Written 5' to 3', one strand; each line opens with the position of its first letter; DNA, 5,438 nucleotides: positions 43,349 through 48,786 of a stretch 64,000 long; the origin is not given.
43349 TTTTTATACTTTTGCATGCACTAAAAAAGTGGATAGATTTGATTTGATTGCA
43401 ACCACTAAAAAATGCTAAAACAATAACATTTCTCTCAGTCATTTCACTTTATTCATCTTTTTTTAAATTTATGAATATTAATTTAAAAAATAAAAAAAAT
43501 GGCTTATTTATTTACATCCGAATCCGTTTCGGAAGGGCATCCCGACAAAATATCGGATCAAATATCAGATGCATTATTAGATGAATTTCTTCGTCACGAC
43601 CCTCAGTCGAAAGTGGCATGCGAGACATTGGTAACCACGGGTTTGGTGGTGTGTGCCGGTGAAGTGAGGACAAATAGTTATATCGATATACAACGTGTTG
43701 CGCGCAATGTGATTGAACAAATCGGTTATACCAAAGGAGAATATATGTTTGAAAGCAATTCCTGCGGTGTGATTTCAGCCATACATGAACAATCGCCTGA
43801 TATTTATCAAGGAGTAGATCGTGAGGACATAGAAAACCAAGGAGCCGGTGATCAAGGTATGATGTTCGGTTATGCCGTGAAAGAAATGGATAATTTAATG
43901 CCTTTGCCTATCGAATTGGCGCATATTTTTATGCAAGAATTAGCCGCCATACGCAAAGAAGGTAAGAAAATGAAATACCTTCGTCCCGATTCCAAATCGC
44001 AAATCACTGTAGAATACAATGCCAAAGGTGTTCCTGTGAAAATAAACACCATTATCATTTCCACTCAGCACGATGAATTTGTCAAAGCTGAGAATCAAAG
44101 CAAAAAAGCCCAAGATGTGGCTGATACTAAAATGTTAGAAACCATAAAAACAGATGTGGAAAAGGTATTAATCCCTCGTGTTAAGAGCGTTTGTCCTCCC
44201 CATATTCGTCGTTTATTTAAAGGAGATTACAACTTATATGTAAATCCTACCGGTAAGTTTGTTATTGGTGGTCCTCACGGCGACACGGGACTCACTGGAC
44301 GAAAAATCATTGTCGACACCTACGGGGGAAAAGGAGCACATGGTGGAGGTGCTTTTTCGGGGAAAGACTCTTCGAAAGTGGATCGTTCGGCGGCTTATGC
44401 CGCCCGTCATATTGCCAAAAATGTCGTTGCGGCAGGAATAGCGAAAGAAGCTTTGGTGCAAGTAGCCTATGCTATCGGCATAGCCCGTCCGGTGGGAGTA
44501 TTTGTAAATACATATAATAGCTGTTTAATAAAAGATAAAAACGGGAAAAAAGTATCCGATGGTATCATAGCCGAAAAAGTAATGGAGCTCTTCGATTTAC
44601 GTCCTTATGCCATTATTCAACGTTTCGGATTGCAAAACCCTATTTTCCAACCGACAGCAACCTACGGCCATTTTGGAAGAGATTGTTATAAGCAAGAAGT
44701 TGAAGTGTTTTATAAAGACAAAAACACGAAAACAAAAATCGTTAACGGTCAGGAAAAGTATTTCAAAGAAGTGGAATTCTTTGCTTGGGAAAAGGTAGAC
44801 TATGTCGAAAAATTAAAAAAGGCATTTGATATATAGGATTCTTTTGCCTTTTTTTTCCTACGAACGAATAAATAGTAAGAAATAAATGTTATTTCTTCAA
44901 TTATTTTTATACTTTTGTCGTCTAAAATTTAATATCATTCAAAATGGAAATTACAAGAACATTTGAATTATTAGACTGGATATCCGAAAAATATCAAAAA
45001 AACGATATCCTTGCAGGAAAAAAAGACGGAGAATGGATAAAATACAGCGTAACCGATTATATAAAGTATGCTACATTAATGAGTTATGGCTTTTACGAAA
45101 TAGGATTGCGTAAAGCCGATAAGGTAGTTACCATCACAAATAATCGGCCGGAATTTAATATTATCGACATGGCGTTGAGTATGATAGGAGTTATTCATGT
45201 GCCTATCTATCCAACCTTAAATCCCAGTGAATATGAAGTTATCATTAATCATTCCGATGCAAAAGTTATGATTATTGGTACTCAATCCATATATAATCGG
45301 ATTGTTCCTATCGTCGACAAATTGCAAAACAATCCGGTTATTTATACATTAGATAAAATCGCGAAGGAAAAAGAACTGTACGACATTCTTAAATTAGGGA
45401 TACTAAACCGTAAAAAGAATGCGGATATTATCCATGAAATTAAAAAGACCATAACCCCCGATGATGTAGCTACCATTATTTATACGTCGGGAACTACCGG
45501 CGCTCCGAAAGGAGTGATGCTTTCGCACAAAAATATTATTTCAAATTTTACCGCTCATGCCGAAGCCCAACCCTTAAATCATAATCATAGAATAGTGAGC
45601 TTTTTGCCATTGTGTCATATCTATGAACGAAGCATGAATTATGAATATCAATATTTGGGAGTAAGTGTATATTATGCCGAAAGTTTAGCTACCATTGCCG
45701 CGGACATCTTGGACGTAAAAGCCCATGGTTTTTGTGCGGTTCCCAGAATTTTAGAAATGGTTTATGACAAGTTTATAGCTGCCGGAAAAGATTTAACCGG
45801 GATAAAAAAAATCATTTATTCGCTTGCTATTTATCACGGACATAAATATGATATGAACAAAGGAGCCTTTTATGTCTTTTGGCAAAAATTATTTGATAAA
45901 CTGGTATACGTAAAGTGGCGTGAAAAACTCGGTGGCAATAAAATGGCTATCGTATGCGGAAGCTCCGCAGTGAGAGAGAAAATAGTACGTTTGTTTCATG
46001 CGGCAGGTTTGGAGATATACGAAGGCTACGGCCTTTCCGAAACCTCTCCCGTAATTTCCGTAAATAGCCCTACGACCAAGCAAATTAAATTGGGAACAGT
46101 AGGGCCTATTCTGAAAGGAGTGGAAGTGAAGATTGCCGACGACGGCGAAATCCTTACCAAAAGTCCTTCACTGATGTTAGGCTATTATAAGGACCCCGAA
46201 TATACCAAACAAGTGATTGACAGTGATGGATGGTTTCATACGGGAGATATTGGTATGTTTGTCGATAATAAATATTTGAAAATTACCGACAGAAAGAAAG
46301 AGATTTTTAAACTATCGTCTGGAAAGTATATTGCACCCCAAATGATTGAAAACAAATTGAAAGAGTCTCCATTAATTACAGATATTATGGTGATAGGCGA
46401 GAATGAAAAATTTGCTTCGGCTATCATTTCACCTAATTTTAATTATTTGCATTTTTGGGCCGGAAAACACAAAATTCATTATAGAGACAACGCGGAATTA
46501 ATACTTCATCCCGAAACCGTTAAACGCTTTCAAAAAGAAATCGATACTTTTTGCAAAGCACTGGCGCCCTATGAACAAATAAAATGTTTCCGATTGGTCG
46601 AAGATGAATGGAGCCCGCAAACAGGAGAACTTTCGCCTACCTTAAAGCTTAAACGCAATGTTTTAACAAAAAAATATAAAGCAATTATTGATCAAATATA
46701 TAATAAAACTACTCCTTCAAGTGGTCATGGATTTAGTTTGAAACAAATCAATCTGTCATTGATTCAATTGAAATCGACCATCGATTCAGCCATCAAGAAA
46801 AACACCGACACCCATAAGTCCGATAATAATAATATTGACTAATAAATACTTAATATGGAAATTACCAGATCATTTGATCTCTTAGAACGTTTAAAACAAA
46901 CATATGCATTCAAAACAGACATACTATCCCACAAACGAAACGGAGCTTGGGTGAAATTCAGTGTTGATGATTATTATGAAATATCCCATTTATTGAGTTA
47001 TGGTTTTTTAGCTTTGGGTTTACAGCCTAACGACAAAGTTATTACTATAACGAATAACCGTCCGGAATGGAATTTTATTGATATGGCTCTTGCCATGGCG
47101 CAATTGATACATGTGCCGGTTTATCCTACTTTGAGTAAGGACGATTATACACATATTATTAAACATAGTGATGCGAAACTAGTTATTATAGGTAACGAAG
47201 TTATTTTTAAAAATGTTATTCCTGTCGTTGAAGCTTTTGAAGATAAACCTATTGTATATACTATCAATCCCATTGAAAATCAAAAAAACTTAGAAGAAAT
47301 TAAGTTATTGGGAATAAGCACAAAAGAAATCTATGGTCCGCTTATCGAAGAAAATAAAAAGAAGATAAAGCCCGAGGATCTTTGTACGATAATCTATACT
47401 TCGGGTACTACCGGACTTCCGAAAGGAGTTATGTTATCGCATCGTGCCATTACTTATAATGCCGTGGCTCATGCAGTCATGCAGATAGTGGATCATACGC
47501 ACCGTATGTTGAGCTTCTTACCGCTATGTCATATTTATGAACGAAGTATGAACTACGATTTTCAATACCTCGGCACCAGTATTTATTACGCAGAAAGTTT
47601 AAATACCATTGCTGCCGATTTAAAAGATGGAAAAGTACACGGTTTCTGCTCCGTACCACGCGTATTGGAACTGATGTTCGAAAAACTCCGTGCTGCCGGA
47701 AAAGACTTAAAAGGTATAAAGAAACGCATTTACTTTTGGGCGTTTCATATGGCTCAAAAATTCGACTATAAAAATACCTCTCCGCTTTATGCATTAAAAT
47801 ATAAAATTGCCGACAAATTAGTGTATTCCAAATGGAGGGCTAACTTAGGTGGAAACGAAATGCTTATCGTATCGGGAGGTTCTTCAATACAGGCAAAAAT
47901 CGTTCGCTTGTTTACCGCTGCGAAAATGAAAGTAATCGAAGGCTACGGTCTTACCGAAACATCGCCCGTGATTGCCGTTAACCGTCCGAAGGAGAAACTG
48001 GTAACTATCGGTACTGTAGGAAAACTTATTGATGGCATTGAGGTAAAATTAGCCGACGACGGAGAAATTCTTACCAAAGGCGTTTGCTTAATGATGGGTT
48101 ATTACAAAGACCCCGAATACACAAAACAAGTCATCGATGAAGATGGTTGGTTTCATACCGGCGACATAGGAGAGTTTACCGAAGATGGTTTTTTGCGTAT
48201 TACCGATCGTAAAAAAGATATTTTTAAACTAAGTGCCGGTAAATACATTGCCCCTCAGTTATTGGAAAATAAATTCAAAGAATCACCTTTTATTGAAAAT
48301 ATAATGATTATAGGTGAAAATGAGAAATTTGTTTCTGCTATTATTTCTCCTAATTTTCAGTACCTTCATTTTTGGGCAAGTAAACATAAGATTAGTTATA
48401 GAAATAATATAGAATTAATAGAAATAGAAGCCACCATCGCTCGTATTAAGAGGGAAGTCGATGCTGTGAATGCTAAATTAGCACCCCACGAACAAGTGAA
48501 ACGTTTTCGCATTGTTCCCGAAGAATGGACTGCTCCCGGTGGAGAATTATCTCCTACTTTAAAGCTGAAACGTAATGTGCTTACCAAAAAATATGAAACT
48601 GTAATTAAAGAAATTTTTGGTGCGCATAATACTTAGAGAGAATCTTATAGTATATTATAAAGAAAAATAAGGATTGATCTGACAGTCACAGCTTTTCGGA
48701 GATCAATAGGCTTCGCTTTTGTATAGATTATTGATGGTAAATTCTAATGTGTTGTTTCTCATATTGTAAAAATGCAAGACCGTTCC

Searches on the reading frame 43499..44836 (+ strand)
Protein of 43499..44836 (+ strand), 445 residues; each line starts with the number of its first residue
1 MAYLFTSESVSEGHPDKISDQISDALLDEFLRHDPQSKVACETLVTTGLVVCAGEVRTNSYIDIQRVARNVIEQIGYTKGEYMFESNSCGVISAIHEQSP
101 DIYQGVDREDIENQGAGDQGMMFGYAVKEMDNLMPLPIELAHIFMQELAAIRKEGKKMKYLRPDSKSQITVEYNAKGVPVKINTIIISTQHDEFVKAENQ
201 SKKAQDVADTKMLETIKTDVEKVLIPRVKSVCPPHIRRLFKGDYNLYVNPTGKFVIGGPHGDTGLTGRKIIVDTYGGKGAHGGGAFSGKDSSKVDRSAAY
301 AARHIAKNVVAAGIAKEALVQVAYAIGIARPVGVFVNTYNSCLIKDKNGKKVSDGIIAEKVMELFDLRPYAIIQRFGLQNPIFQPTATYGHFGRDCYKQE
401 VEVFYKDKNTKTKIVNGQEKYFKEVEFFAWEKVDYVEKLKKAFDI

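Call 73: search_protein_families(library=ncbifam, proteins=[window:43499-44836:+], max_evalue=0.00001)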
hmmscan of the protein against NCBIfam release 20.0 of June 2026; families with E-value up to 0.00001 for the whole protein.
window:43499-44836:+ (445 aa): 1 family
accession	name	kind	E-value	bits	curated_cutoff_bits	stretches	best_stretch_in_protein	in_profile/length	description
TIGR01034.1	metK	equivalog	6.6e-146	486.1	309.4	1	4-400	1-365/377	methionine adenosyltransferase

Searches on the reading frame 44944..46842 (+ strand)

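Call 73: search_protein_families(library=ncbifam, proteins=[window:44944-46842:+], max_evalue=0.00001)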
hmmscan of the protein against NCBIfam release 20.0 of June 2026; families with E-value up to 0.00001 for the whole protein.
window:44944-46842:+ (632 aa): 89 families (the best 25 are shown)
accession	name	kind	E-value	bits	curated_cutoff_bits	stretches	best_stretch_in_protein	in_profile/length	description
NF038343.1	ligase_FadD11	exception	5.4e-90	302.5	950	1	31-589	26-584/585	fatty acid--CoA ligase FadD11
NF004837.0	PRK06187.1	subfamily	8.6e-73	245.4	476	2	15-292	19-293/531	long-chain-fatty-acid--CoA ligase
NF041592.1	carboxyl_red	equivalog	4.8e-51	173.5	1300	1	43-590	87-623/1160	carboxylic acid reductase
NF005801.1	PRK07656.1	equivalog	1.5e-49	169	657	2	333-485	282-436/500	FadD3 family acyl-CoA ligase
NF006182.0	PRK08316.1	subfamily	1.5e-49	168.9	663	2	43-295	46-296/523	fatty acyl-CoA synthetase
TIGR01923.1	menE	equivalog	2.5e-49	168.3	330.15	2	334-488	227-384/442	o-succinylbenzoate--CoA ligase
NF009233.0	PRK12583.1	subfamily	2.8e-46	158.1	832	2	336-487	323-485/558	fatty acid CoA ligase family protein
NF004758.0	PRK06087.1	equivalog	6.1e-46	156.9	736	2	336-487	308-468/548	medium-chain fatty-acid--CoA ligase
NF004114.0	PRK05605.1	equivalog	1.8e-43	148.7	766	2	333-488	341-505/575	long-chain-fatty-acid--CoA ligase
NF002966.0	PRK03640.1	equivalog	4.1e-42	144.4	556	2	331-489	254-419/483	o-succinylbenzoate--CoA ligase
NF005702.0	PRK07514.1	subfamily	5.3e-42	143.8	558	2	336-485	275-433/506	malonyl-CoA synthase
NF006523.0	PRK08974.1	equivalog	1.7e-40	138.7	884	2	317-491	310-493/561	long-chain-fatty-acid--CoA ligase FadD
NF009232.0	PRK12582.1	subfamily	3.7e-40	137.8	777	2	356-590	378-617/624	acyl-CoA synthetase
NF005463.0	PRK07059.1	subfamily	4.5e-40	137.6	869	2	315-490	310-495/557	long-chain-fatty-acid--CoA ligase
NF006386.0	PRK08633.1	equivalog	5e-40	137.1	1221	2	336-474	903-1063/1147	acyl-[ACP]--phospholipid O-acyltransferase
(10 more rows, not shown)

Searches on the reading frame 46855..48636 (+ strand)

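Call 73: search_protein_families(library=ncbifam, proteins=[window:46855-48636:+], max_evalue=0.00001)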
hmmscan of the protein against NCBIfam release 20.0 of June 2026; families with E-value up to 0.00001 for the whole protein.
window:46855-48636:+ (593 aa): 88 families (the best 25 are shown)
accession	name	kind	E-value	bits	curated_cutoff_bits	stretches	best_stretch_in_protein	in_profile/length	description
NF038343.1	ligase_FadD11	exception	2.9e-91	306.7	950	1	13-589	7-582/585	fatty acid--CoA ligase FadD11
NF004837.0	PRK06187.1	subfamily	2.2e-69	234.1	476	2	337-490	290-458/531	long-chain-fatty-acid--CoA ligase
NF005801.1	PRK07656.1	equivalog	8.3e-51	173.1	657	2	339-487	285-436/500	FadD3 family acyl-CoA ligase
TIGR01923.1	menE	equivalog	2.9e-47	161.6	330.15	2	336-490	227-384/442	o-succinylbenzoate--CoA ligase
NF006182.0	PRK08316.1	subfamily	1.8e-46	158.8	663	2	42-293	44-293/523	fatty acyl-CoA synthetase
NF041592.1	carboxyl_red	equivalog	4.2e-45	153.8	1300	1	51-588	94-619/1160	carboxylic acid reductase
NF009233.0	PRK12583.1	subfamily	6.7e-44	150.2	832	2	348-489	333-485/558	fatty acid CoA ligase family protein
NF009232.0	PRK12582.1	subfamily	1.5e-43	148.9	777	2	354-587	374-612/624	acyl-CoA synthetase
NF004114.0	PRK05605.1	equivalog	1.8e-41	142.1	766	2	339-490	344-505/575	long-chain-fatty-acid--CoA ligase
NF002966.0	PRK03640.1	equivalog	3.1e-40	138.2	556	2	339-491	260-419/483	o-succinylbenzoate--CoA ligase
NF006181.0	PRK08314.1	subfamily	1.2e-39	136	705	2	14-228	34-258/563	long-chain-fatty-acid--CoA ligase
NF006386.0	PRK08633.1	equivalog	2.7e-37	128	1221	2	337-472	902-1059/1147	acyl-[ACP]--phospholipid O-acyltransferase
NF004758.0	PRK06087.1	equivalog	2.4e-36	125.2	736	2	337-489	307-468/548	medium-chain fatty-acid--CoA ligase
NF006523.0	PRK08974.1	equivalog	5.4e-36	123.9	884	2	337-491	329-491/561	long-chain-fatty-acid--CoA ligase FadD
NF004229.0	PRK05677.1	subfamily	1.8e-35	122.4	879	2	337-487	330-488/563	long-chain-fatty-acid--CoA ligase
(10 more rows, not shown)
